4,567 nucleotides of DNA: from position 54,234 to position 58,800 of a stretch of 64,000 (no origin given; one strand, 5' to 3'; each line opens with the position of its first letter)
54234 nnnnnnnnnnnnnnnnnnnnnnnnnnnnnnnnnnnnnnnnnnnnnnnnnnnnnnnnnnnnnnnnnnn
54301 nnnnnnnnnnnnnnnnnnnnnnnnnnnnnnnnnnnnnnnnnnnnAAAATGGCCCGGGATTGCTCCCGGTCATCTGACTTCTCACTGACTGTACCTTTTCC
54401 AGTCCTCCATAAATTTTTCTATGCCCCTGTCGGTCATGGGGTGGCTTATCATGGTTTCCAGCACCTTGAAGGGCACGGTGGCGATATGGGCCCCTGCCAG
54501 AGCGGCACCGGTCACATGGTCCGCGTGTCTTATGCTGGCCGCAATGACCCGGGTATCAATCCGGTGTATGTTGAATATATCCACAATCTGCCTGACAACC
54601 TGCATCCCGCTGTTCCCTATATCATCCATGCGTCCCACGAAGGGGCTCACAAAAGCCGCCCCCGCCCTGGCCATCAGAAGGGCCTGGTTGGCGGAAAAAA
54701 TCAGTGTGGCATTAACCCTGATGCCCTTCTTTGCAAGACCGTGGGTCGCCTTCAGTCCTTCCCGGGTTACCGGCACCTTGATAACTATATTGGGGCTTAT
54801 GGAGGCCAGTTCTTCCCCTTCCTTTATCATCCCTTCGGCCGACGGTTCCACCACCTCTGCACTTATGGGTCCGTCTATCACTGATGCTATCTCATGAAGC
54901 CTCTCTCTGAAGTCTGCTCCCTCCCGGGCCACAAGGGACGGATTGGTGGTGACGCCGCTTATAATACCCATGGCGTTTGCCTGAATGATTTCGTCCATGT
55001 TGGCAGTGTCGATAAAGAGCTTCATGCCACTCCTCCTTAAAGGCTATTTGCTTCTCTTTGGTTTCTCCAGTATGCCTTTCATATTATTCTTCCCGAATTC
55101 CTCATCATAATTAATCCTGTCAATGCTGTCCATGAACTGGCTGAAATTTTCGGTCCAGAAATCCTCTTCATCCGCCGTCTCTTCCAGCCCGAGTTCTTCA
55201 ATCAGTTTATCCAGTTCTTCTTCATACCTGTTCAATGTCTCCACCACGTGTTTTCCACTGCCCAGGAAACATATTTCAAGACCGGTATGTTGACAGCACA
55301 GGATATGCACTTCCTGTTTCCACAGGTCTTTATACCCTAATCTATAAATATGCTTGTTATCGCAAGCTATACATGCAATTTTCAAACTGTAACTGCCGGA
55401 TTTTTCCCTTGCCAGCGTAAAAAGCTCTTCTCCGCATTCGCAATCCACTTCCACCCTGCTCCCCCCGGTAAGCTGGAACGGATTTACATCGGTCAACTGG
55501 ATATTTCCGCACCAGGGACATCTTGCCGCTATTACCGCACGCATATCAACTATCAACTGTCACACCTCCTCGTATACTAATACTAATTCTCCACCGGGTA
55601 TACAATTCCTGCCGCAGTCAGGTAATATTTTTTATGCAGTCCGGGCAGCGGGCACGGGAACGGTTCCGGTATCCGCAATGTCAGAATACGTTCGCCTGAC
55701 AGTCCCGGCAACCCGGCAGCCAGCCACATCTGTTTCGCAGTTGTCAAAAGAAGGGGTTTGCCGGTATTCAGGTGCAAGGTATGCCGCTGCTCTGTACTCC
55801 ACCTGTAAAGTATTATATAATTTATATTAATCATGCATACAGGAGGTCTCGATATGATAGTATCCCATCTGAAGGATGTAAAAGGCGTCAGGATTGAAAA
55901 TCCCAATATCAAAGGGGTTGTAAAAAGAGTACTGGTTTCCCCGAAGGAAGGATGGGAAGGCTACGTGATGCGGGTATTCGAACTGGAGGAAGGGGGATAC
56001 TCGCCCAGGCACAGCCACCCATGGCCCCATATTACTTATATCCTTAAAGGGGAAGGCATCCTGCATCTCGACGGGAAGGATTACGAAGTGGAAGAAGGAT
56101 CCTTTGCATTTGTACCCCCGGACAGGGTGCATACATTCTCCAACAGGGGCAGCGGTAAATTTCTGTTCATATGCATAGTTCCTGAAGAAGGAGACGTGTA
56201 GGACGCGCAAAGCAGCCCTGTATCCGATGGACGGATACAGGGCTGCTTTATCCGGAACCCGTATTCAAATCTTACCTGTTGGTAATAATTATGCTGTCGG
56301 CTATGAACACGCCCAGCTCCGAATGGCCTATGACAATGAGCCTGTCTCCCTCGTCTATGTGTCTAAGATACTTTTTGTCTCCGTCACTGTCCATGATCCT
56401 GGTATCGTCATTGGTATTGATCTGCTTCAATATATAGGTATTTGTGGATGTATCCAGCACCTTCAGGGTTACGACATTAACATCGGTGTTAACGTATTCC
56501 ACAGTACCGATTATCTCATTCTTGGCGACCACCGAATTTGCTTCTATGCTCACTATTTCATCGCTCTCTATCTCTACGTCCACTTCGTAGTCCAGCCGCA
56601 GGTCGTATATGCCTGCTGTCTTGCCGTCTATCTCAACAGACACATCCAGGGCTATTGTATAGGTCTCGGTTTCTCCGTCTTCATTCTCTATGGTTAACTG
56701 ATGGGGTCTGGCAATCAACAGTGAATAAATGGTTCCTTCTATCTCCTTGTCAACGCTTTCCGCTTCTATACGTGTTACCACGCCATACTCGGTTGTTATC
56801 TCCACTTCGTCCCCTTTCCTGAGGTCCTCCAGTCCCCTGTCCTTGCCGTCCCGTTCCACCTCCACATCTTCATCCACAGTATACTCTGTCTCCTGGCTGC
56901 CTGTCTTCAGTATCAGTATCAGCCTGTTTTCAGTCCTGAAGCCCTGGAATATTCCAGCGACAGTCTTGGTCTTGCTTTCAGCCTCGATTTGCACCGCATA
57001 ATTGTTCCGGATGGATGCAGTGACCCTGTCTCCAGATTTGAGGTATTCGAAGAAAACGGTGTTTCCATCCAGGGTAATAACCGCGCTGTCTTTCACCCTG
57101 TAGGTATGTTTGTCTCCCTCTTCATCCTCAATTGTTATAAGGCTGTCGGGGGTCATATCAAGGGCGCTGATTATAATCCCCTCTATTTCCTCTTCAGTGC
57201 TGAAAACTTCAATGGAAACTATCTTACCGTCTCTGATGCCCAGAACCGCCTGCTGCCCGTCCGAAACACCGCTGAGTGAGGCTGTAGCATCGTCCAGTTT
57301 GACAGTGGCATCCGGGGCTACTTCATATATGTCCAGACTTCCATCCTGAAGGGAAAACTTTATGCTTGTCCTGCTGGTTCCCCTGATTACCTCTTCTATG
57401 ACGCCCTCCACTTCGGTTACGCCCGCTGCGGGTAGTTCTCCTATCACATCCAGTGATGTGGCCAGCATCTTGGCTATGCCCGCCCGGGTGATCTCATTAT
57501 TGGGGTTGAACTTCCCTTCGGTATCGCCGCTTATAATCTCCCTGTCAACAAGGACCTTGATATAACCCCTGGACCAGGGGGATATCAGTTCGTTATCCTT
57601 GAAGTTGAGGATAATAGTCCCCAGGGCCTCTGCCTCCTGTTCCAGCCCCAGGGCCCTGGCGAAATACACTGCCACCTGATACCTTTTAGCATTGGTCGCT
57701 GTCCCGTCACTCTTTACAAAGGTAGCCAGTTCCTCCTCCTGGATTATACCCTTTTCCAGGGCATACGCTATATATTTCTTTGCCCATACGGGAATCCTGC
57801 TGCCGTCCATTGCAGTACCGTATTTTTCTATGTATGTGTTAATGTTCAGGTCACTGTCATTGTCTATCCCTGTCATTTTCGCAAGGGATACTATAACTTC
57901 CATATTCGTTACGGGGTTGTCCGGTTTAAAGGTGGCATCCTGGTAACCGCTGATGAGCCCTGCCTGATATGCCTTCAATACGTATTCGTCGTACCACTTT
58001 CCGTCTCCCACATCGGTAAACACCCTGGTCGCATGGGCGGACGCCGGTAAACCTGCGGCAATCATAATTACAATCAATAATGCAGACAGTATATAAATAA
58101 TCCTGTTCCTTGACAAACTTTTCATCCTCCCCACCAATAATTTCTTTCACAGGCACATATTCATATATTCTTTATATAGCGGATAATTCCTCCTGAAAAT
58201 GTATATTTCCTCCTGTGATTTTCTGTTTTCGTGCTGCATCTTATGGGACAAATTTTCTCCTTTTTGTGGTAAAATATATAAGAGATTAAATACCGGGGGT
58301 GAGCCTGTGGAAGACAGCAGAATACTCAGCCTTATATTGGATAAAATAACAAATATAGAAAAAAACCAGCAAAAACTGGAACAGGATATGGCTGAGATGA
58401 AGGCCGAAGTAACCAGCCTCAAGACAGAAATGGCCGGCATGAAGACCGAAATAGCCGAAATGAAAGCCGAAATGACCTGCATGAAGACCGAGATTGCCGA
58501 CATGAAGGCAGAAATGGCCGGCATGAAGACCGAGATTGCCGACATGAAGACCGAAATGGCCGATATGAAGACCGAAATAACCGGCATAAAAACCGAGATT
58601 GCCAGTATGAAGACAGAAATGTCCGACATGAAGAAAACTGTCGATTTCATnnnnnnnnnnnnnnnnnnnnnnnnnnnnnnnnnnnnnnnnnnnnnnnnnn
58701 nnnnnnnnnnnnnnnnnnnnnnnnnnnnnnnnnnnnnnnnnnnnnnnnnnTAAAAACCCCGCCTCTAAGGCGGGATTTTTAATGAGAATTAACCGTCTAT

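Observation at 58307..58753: Small coiled-coil protein built from about 12 heptads with methionine at core positions, encoded by 21-bp tandem repeats between two SLH surface proteins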

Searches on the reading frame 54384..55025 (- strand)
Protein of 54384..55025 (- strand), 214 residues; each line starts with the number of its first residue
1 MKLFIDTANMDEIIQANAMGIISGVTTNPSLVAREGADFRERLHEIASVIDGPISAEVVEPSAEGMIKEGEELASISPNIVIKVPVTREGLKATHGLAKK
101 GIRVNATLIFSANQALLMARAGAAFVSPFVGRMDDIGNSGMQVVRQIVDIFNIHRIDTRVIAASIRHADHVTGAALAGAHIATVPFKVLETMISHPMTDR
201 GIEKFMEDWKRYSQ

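Call 11: search_protein_families(library=pfam, proteins=[window:54384-55025:-], max_evalue=0.001)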
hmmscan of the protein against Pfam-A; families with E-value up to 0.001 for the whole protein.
window:54384-55025:- (214 aa): 1 family
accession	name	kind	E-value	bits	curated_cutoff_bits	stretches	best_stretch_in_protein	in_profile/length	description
PF00923.25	TAL_FSA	-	7.4e-61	206.4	27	1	3-212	1-281/285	Transaldolase/Fructose-6-phosphate aldolase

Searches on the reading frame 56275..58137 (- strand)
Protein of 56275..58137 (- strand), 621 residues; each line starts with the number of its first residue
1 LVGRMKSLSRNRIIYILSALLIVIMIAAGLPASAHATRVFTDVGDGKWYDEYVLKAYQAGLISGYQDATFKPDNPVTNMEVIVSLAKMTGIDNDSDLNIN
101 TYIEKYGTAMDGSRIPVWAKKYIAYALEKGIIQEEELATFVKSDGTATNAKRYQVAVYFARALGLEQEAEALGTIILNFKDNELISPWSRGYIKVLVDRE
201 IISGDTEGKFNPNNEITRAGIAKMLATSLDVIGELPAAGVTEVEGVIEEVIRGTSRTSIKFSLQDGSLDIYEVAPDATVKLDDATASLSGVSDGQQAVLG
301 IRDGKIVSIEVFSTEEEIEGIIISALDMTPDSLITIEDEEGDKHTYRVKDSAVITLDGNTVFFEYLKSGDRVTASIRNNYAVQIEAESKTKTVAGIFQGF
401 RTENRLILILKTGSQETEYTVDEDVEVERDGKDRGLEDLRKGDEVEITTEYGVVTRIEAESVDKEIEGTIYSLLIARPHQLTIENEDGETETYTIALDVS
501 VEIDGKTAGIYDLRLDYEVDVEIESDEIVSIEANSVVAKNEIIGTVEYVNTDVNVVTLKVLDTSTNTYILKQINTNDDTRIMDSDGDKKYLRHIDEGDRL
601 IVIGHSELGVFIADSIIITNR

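Call 4: search_protein_families(library=pfam, proteins=[window:56275-58137:-], max_evalue=1)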
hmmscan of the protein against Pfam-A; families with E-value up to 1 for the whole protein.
window:56275-58137:- (621 aa): 4 families
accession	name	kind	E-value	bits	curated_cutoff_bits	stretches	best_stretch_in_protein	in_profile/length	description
PF00395.25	SLH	-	1.7e-26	92.4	20.8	3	40-77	2-39/44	S-layer homology domain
PF01568.27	Molydop_binding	-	0.0092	16.4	26.8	0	437-456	42-61/110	Molydopterin dinucleotide binding domain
PF04225.17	LysM_OapA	-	0.088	13.4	22.3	0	430-466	34-71/85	Opacity-associated protein A LysM-like domain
PF04170.18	NlpE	-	0.35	12.2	22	0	331-358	51-78/86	NlpE N-terminal domain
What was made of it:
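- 56272..58137 (-): Context only: divergent SLH-domain protein. The real start is probably the ATG at 58125, giving MKSLSRN... with a signal peptide. Pfam SLH x3, E = 1.7e-26 (call 4).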

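Call 5: search_protein_families(library=ncbifam, proteins=[window:56275-58137:-], max_evalue=1)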
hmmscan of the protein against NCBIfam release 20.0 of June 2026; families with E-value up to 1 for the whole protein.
window:56275-58137:- (621 aa): 3 families
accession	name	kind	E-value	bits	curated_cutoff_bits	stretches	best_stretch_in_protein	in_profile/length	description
NF033190.2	inl_like_NEAT_1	exception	2.6e-10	39.2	1275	2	123-227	655-750/754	NEAT domain-containing leucine-rich repeat protein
NF042908.1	FMD_DH_FwdD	exception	0.14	12.3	175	0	439-474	45-80/129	tungsten-dependent formylmethanofuran dehydrogenase subunit FwdD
NF038136.1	rSAM_Rv_intein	exception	0.17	10.6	700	0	416-456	72-113/574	intein-containing Rv2578c family radical SAM protein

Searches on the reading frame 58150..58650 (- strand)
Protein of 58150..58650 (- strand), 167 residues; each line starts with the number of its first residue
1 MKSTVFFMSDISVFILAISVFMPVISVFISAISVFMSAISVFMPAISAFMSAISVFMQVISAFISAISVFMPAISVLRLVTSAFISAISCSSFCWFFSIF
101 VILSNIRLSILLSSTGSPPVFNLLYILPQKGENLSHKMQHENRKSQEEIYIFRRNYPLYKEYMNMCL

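Call 47: list_cluster_members(proteins=[window:58150-58650:-, window:58289-58816:-, window:58397-58750:+, window:58430-58750:+, window:58331-58750:+, window:58322-58750:+, window:58150-58629:-])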
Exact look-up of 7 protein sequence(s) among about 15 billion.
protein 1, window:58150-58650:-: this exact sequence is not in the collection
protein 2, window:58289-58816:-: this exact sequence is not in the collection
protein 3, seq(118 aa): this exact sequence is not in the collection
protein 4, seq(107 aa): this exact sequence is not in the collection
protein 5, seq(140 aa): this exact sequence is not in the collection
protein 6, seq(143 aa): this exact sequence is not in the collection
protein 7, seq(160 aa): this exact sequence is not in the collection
